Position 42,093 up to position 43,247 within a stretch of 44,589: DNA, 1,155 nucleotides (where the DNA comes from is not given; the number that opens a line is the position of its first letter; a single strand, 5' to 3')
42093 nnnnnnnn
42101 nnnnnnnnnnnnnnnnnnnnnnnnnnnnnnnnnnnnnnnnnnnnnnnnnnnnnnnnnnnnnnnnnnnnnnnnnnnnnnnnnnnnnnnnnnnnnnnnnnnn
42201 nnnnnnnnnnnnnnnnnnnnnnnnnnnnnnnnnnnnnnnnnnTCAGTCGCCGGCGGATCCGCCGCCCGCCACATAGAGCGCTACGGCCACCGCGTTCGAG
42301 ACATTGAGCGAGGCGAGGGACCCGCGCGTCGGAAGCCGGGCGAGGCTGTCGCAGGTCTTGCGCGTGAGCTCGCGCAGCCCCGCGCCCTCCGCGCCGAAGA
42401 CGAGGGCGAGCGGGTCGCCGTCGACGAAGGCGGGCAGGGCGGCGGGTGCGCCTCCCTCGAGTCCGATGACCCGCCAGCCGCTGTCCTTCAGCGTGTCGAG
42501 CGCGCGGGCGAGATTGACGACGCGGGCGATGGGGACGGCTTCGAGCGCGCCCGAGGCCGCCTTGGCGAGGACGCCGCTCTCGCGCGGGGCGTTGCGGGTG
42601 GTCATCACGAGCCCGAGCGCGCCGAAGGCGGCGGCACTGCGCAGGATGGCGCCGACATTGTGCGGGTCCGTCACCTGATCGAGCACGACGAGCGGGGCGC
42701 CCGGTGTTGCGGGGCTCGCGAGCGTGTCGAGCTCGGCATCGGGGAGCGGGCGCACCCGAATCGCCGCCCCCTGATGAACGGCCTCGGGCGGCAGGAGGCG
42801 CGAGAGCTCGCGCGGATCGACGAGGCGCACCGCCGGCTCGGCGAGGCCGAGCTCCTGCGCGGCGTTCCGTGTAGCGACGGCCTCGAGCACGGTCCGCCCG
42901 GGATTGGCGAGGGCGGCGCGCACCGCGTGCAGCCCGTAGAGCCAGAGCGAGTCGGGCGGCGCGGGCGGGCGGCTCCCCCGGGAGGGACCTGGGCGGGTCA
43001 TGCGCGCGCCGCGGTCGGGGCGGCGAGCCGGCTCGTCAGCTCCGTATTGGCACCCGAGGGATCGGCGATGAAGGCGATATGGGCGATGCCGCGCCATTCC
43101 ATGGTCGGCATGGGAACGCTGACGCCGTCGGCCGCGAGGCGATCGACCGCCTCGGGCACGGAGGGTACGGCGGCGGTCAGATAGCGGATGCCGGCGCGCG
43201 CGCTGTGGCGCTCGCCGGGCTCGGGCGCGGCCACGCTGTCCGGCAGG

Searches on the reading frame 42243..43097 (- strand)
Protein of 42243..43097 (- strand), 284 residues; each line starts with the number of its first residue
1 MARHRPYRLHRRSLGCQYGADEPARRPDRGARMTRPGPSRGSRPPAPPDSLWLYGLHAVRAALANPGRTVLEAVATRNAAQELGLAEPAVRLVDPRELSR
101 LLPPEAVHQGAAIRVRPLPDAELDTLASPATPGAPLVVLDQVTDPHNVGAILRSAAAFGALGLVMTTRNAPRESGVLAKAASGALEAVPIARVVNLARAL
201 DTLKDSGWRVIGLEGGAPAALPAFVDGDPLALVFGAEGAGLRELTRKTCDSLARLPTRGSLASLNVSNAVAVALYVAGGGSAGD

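Call 13: search_protein_families(library=pfam, proteins=[window:42243-43097:-], max_evalue=0.001)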
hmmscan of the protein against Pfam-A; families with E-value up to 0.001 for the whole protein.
window:42243-43097:- (284 aa): 2 families
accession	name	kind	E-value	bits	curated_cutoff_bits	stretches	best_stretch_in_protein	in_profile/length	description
PF00588.24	SpoU_methylase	-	2.7e-36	125.2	29.7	1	136-275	3-142/142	SpoU rRNA Methylase family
PF08032.17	SpoU_sub_bind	-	1.8e-06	28.6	22.8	1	52-119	1-74/76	RNA 2'-O ribose methyltransferase substrate binding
